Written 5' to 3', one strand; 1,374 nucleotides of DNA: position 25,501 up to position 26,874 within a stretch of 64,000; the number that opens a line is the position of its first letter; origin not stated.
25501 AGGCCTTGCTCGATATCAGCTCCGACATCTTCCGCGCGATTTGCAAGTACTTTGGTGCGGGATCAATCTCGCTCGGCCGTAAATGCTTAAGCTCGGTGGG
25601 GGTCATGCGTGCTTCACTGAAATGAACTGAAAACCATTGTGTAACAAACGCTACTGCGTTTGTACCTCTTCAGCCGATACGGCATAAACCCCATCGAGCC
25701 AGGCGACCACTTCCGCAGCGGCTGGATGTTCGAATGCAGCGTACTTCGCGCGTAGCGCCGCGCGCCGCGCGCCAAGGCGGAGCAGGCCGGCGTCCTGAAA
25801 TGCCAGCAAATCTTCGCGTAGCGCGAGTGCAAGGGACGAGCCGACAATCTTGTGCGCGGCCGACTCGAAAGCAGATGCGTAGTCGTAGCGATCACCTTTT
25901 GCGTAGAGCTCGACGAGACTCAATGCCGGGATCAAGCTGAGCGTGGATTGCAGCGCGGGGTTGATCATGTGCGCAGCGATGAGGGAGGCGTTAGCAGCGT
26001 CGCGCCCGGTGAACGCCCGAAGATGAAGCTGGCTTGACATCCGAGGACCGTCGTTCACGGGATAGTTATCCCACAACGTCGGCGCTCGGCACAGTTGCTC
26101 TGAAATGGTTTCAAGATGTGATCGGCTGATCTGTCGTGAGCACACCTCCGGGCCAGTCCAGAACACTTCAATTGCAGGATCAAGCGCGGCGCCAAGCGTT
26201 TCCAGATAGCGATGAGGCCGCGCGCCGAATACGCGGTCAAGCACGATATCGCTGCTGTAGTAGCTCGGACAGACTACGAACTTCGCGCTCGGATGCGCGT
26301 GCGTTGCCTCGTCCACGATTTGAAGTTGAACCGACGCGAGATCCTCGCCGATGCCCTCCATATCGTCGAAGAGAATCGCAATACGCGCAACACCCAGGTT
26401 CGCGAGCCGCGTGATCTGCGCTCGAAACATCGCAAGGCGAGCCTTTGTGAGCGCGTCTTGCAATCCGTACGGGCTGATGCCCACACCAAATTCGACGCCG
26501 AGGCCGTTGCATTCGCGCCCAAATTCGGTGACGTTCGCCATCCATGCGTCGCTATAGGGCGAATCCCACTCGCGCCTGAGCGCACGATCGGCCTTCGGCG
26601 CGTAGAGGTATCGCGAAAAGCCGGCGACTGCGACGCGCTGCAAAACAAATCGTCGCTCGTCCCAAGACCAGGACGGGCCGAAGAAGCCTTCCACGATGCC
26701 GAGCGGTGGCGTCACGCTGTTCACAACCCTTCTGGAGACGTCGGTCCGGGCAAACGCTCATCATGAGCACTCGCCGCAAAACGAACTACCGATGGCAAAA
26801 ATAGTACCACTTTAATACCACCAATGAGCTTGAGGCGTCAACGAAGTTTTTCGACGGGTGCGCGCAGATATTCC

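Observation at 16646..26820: Nine-gene overlapping operon that looks like a self-contained pathway for scavenging peptidoglycan glycan, built from non-canonical parts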

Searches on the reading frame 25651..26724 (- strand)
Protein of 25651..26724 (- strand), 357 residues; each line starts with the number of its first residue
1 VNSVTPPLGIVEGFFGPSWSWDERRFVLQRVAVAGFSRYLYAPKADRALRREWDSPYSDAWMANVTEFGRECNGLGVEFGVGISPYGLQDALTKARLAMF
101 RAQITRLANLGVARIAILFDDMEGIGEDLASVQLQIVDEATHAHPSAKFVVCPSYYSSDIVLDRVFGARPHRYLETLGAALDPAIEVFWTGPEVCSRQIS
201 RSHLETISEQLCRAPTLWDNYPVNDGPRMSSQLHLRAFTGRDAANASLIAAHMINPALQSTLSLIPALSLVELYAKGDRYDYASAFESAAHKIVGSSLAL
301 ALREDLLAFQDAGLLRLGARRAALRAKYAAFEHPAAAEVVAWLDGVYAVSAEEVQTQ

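Call 3: search_protein_families(library=pfam, proteins=[window:25651-26724:-])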
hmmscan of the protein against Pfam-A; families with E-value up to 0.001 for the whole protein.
window:25651-26724:- (357 aa): 1 family
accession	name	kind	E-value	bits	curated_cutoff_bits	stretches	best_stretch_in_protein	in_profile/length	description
PF07555.19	NAGidase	-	8.5e-54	183.3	25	1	9-303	2-291/295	beta-N-acetylglucosaminidase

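Call 4: search_protein_families(library=ncbifam, proteins=[window:25651-26724:-])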
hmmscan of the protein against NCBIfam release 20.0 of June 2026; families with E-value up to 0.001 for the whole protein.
window:25651-26724:- (357 aa): 1 family
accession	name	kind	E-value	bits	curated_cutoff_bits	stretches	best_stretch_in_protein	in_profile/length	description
NF041654.1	GlcNAcase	equivalog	4e-27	95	1000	1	9-296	147-429/732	beta-N-acetylglucosaminidase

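Call 13: find_homologous_proteins(query=window:25651-26724:-, max_evalue=1e-10)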
Query window:25651-26724:- (357 aa): 4090 proteins with E <= 1e-10 among 8000 candidates; the best 120 are listed.
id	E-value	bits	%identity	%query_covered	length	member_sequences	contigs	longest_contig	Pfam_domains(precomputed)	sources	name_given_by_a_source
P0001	2.6e-233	792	100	99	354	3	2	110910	PF07555.20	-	-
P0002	6.3e-187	639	80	99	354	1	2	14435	PF07555.20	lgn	-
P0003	5.3e-153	527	66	99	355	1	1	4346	PF07555.20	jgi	jgi:hyaluronoglucosaminidase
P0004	2.5e-150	519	66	99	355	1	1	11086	PF07555.20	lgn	-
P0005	1.4e-148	513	65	99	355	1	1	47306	PF07555.20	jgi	jgi:hyaluronoglucosaminidase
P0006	4.0e-148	511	64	99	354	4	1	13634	PF07555.20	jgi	jgi:hyaluronoglucosaminidase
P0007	8.6e-148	510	65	99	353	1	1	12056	PF07555.20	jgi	jgi:hyaluronoglucosaminidase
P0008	1.5e-147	510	64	99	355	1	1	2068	PF07555.20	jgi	jgi:hyaluronoglucosaminidase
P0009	5.6e-146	504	65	99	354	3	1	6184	PF07555.20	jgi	jgi:hyaluronoglucosaminidase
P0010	6.5e-146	504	63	99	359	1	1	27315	PF07555.20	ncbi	-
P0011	9.8e-146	504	63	99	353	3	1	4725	PF07555.20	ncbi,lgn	-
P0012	2.7e-144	499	64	99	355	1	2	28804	PF07555.20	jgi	jgi:hyaluronoglucosaminidase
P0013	1.2e-142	493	62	99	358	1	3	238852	PF07555.20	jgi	jgi:hyaluronoglucosaminidase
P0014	1.5e-140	487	60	99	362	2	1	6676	PF07555.20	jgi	jgi:hyaluronoglucosaminidase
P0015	3.5e-140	485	62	98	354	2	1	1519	PF07555.20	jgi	jgi:hyaluronoglucosaminidase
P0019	3.4e-137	475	60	100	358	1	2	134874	PF07555.20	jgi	jgi:hyaluronoglucosaminidase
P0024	2.2e-123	430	53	100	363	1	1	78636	PF07555.20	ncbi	-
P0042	3.7e-118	413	54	99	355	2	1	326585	PF07555.20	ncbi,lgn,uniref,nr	ncbi:hypothetical protein QO010_002725 [Caulobacter ginsengisoli]|uniref:GH84 domain-containing prot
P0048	7.6e-117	409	54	99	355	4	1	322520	PF07555.20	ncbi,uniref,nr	ncbi:beta-N-acetylglucosaminidase domain-containing protein [Marinobacter xestospongiae]|uniref:Beta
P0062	6.4e-116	406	55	99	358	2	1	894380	PF07555.20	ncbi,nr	ncbi:beta-N-acetylglucosaminidase domain-containing protein [Sphingomonas metalli]|nr:beta-N-acetylg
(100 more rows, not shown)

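Call 14: find_encoding_contigs(protein=P0048, flank=10000, max_places=2)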
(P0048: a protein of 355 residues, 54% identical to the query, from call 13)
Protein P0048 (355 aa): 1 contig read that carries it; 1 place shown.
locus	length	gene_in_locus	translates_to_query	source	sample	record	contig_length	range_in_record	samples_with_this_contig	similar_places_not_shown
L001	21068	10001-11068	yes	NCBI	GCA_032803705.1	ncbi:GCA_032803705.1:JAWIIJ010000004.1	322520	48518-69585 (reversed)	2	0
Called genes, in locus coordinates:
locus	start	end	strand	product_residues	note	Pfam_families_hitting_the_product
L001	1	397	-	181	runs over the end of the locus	PF04290:DctQ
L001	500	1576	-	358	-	PF03480:DctP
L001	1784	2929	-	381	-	PF00989:PAS, PF13426:PAS_9, PF24820:Diguanyl_cycl_sensor (faint), PF00989:PAS, PF13188:PAS_8 (weak), PF08448:PAS_4 (weak), PF13426:PAS_9, PF08448:PAS_4 (weak)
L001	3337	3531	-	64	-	-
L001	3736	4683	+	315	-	PF00126:HTH_1, PF03466:LysR_substrate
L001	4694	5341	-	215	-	PF00440:TetR_N, PF17929:TetR_C_34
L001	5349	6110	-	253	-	PF00106:adh_short, PF08659:KR, PF13561:adh_short_C2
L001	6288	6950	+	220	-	PF00106:adh_short, PF08659:KR (faint), PF13561:adh_short_C2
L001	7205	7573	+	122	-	PF00903:Glyoxalase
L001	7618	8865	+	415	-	PF04542:Sigma70_r2, PF08281:Sigma70_r4_2, PF20239:DUF6596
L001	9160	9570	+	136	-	PF03795:YCII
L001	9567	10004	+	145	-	PF00903:Glyoxalase, PF18029:Glyoxalase_6 (weak)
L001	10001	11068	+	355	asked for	PF07555:NAGidase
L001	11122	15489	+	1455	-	PF05231:MASE1, PF03924:CHASE, PF00989:PAS, PF08448:PAS_4, PF13426:PAS_9, PF00512:HisKA, PF02518:HATPase_c, PF00072:Response_reg, +1 more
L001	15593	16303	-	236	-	PF04402:SIMPL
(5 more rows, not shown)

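Call 15: find_encoding_contigs(protein=P0042, flank=10000, max_places=2)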
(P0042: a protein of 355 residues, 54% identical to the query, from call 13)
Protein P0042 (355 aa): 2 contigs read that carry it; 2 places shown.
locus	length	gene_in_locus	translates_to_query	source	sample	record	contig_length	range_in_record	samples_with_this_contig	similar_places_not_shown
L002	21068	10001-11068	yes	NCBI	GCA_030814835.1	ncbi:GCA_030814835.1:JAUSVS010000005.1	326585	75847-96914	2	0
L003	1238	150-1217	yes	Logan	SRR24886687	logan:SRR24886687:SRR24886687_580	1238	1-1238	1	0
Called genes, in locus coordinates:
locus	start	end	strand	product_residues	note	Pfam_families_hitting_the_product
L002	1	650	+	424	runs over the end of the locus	PF03721:UDPG_MGDP_dh_N, PF00984:UDPG_MGDP_dh, PF03720:UDPG_MGDP_dh_C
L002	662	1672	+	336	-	PF01073:3Beta_HSD, PF01370:Epimerase, PF02719:Polysacc_synt_2, PF04321:RmlD_sub_bind, PF13460:NAD_binding_10 (weak), PF16363:GDP_Man_Dehyd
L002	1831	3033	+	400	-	PF00144:Beta-lactamase (weak), PF13354:Beta-lactamase2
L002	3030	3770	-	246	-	PF00691:OmpA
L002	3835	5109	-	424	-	PF00375:SDF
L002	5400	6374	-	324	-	PF01135:PCMT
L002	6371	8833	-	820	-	-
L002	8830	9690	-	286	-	PF12146:Hydrolase_4, PF00561:Abhydrolase_1, PF12697:Abhydrolase_6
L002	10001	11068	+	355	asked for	PF07555:NAGidase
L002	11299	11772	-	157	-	PF06983:3-dmu-9_3-mt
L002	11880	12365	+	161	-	-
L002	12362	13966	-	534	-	PF00501:AMP-binding, PF13193:AMP-binding_C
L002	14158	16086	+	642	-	-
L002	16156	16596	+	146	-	PF07366:SnoaL, PF12680:SnoaL_2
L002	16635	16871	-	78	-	-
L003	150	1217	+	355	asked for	PF07555:NAGidase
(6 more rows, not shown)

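Call 16: find_encoding_contigs(protein=P0062, flank=10000, max_places=2)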
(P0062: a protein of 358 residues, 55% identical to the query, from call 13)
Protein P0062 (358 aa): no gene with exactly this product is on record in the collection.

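Call 17: search_solved_structures(query=window:25651-26724:-, show_alignments=2)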
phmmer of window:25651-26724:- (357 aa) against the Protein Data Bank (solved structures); distinct sequences matched with E-value up to 0.001: 38.
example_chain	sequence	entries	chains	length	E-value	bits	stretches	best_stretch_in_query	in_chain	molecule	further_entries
11lh_A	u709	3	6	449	1.5e-36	129.7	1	8-277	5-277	Protein O-GlcNAcase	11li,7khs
2xsa_A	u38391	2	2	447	1.7e-36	129.5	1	9-277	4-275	HYALURONOGLUCOSAMINIDASE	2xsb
5diy_A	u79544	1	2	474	1.8e-34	122.8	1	9-298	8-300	Hyaluronidase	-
9qep_A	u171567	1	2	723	1.3e-26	97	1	9-282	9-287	O-GlcNAcase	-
5uhk_A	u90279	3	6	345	3.3e-26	95.6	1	9-264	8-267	O-GlcNAcase TIM-barrel domain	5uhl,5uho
2xpk_A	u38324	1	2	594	3.5e-26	95.5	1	8-296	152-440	O-GLCNACASE NAGJ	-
9ba8_A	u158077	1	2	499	3.6e-26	95.5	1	9-280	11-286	Protein O-GlcNAcase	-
11lj_A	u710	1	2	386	4.6e-26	95.2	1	9-264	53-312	Protein O-GlcNAcase N-Terminal Fragment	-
5uhp_A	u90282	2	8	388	4.7e-26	95.1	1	9-264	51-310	O-GlcNAcase TIM-barrel domain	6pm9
5tke_A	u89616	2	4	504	9e-26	94.2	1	9-263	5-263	O-GlcNAcase: chimera construct | Protein O-GlcNAcase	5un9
9ba9_A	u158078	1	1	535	9.7e-26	94.1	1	9-263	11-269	Protein O-GlcNAcase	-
7khv_A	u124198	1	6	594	1.7e-25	93.3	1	8-296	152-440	O-GlcNAcase NagJ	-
9qen_A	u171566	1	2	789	2.3e-25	92.9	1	9-262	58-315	Protein O-GlcNAcase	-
6hki_A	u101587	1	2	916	3.1e-25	92.4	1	9-262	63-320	Protein O-GlcNAcase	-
5m7r_A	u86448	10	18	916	3.1e-25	92.4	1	9-262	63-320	Protein O-GlcNAcase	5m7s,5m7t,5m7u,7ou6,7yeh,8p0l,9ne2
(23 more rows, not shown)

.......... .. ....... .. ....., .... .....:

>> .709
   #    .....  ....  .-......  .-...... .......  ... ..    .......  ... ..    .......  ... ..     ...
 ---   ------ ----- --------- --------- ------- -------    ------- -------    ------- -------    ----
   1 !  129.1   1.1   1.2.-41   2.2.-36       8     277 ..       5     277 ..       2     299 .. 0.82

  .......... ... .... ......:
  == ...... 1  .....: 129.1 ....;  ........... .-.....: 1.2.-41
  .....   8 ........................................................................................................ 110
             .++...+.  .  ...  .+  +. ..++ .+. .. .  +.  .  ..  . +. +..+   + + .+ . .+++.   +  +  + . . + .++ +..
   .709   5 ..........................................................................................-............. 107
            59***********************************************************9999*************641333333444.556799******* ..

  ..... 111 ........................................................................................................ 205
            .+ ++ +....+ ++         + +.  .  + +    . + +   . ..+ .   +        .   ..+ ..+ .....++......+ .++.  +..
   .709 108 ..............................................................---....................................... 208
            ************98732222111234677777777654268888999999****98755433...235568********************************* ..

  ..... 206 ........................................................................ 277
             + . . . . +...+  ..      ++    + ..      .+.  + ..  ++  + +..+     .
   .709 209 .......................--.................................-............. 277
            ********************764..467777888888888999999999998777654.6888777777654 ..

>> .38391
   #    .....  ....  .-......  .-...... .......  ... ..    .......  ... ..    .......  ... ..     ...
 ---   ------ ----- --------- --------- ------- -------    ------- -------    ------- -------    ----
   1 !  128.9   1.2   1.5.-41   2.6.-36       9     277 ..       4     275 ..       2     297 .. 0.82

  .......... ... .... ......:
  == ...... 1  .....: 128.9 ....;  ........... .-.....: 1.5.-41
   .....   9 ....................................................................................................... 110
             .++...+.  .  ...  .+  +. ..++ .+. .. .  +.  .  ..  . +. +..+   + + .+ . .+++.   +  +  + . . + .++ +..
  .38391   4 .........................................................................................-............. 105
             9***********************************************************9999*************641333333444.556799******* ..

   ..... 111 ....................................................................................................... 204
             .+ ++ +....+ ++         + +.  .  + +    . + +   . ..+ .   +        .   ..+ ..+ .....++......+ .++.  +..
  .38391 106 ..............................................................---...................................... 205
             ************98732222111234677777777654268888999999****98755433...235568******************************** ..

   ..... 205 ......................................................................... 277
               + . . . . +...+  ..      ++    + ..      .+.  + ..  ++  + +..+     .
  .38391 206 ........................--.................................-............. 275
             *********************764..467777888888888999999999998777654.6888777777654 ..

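Call 52: find_related_loci(query=A2, collection=metagenome_contigs, flank=10000)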
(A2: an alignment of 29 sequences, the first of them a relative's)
Query A2 (354 aa) in metagenome_contigs; peptide patterns used: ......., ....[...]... (x = any residue, [..] = any of these).
600 stretches matched a pattern (row limit reached: there are more); 586 encode a relative of the query (tblastn E <= 1e-3); the best 80 are kept; 80 distinct loci.
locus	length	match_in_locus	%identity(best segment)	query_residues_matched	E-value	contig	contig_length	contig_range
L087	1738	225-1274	53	5-354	2e-126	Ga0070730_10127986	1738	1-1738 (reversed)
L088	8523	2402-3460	51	3-354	4e-116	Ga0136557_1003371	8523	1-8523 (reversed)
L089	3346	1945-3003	53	1-354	8e-119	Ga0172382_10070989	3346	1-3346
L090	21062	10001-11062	52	1-354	3e-115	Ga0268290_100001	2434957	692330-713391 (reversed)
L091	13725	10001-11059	50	3-354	6e-115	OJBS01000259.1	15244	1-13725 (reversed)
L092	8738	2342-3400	50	3-354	5e-115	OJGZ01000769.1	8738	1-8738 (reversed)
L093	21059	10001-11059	50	3-354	5e-115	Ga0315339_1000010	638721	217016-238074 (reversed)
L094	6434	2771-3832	51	1-354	1e-114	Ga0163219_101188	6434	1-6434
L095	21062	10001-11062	50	1-354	7e-114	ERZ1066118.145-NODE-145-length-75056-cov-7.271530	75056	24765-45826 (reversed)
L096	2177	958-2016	50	1-354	4e-120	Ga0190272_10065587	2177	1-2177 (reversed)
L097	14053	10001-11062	57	1-354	1e-113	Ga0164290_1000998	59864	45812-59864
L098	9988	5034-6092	50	3-354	9e-114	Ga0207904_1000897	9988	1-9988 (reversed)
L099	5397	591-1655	52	1-354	2e-113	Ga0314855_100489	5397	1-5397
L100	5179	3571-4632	53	1-354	3e-113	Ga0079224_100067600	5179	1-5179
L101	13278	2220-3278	48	1-353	1e-112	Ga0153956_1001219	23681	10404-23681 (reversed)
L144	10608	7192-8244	51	3-354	7e-106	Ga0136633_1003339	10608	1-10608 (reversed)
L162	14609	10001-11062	49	1-354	1e-102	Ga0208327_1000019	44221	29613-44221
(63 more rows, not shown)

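Call 54: find_encoding_contigs(protein=P0024, flank=10000, max_places=1)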
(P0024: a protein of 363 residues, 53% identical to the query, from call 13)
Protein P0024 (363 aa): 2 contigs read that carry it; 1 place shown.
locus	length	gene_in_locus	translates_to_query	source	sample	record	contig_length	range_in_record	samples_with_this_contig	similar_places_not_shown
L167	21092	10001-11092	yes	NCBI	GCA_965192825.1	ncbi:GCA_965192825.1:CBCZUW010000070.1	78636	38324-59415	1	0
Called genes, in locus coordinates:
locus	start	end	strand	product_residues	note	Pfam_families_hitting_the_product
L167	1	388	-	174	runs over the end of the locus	PF05163:DinB, PF12867:DinB_2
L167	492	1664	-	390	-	PF13433:Peripla_BP_5, PF13458:Peripla_BP_6, PF01094:ANF_receptor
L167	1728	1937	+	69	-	-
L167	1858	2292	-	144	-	-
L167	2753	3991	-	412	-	PF07670:Gate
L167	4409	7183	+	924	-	PF07715:Plug, PF00593:TonB_dep_Rec_b-barrel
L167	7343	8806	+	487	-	PF00474:SSF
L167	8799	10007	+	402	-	PF03702:AnmK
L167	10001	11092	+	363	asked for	PF07555:NAGidase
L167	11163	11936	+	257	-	PF00392:GntR, PF07702:UTRA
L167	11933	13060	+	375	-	PF01979:Amidohydro_1, PF07969:Amidohydro_3 (weak)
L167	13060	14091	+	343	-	PF01380:SIS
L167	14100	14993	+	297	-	PF13580:SIS_2 (weak), PF22645:GKRP_SIS_N, PF01380:SIS (weak)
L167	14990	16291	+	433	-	PF03092:BT1, PF07690:MFS_1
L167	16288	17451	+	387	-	-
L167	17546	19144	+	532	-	PF02638:GHL10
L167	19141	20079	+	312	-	PF01869:BcrAD_BadFG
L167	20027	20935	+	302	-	PF01510:Amidase_2, PF01471:PG_binding_1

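Call 55: find_encoding_contigs(protein=P0019, flank=10000, max_places=1)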
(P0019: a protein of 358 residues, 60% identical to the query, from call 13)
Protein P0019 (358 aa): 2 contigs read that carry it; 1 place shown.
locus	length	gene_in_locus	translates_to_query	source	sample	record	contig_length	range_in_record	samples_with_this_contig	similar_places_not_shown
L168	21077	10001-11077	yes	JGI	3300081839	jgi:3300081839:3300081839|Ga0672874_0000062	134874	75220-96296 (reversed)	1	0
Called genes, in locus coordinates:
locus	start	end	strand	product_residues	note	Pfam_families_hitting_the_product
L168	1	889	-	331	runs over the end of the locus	-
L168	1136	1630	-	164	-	PF09335:VTT_dom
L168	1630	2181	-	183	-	PF13521:AAA_28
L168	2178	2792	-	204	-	PF04973:NMN_transporter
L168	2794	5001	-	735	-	PF07715:Plug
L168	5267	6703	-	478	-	PF00474:SSF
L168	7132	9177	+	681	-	PF07715:Plug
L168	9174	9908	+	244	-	PF00593:TonB_dep_Rec_b-barrel (weak)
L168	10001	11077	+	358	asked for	PF07555:NAGidase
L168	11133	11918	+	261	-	PF00392:GntR, PF07702:UTRA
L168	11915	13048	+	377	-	PF01979:Amidohydro_1, PF07969:Amidohydro_3 (faint)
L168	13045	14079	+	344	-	PF01380:SIS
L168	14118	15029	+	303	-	PF22645:GKRP_SIS_N, PF01380:SIS, PF20741:GKRP-like_C (faint)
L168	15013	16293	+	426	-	PF03092:BT1 (faint), PF07690:MFS_1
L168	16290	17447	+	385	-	PF07786:HGSNAT_cat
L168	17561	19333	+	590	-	PF02638:GHL10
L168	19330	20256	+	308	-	PF01869:BcrAD_BadFG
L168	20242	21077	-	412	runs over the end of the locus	PF07670:Gate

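Call 61: search_protein_families(library=pfam, proteins=[L162:181-2004:+, L162:2123-3685:+, L162:6406-7776:-, L162:11037-11918:-, L162:11915-13048:-, L162:13271-14527:+, L144:703-1620:+, L144:2546-4234:-, L144:4071-4934:-], max_evalue=0.00001)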
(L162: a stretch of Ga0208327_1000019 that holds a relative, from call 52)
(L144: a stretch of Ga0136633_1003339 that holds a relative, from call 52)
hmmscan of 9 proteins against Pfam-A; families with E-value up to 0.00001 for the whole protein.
L162:181-2004:+ (607 aa): 0 families

L162:2123-3685:+ (520 aa): 1 family
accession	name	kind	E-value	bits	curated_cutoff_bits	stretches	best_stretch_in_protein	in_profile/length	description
PF00474.23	SSF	-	4.7e-28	98.6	22.8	1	39-463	1-406/406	Sodium:solute symporter family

L162:6406-7776:- (456 aa): 2 families
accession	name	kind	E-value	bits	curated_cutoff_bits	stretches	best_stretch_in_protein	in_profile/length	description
PF02913.24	FAD-oxidase_C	-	2.8e-60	204.6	21.2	1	213-453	2-248/248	FAD linked oxidases, C-terminal domain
PF01565.28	FAD_binding_4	-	1.2e-36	125.9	26.4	1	38-176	1-139/139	FAD binding domain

L162:11037-11918:- (293 aa): 1 family
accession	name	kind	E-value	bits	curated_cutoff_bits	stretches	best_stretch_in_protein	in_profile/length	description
PF01869.26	BcrAD_BadFG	-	1.7e-31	110.2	31.5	1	5-255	1-240/271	BadF/BadG/BcrA/BcrD ATPase family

L162:11915-13048:- (377 aa): 1 family
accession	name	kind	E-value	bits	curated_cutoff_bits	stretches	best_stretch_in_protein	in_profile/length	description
PF03702.20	AnmK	-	2.4e-84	284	24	1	8-365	2-365/367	Anhydro-N-acetylmuramic acid kinase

L162:13271-14527:+ (418 aa): 2 families
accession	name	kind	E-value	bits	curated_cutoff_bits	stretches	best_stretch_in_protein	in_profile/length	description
PF13546.12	DDE_5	-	1.5e-83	280.9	27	1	15-278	1-272/272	DDE superfamily endonuclease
PF01609.27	DDE_Tnp_1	-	9.9e-12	45.5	23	1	180-384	71-198/200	Transposase DDE domain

L144:703-1620:+ (305 aa): 1 family
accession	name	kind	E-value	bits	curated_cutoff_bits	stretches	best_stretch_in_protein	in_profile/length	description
PF01869.26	BcrAD_BadFG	-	4.3e-33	115.4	31.5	1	20-281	1-251/271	BadF/BadG/BcrA/BcrD ATPase family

L144:2546-4234:- (562 aa): 1 family
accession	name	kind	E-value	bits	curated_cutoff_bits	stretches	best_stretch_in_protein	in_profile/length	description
PF07690.21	MFS_1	-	7.4e-09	35.4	33.4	1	370-538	9-172/347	Major Facilitator Superfamily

L144:4071-4934:- (287 aa): 1 family
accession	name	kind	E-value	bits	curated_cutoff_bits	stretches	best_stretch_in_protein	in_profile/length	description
PF13672.11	PP2C_2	-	2.1e-07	31.2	24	1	15-144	3-134/209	Protein phosphatase 2C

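Call 70: search_protein_families(library=pfam, proteins=[L167:16288-17451:+], max_evalue=0.00001)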
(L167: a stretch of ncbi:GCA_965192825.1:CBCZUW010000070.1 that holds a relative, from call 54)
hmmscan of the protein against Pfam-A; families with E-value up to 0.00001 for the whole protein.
L167:16288-17451:+ (387 aa): 0 families
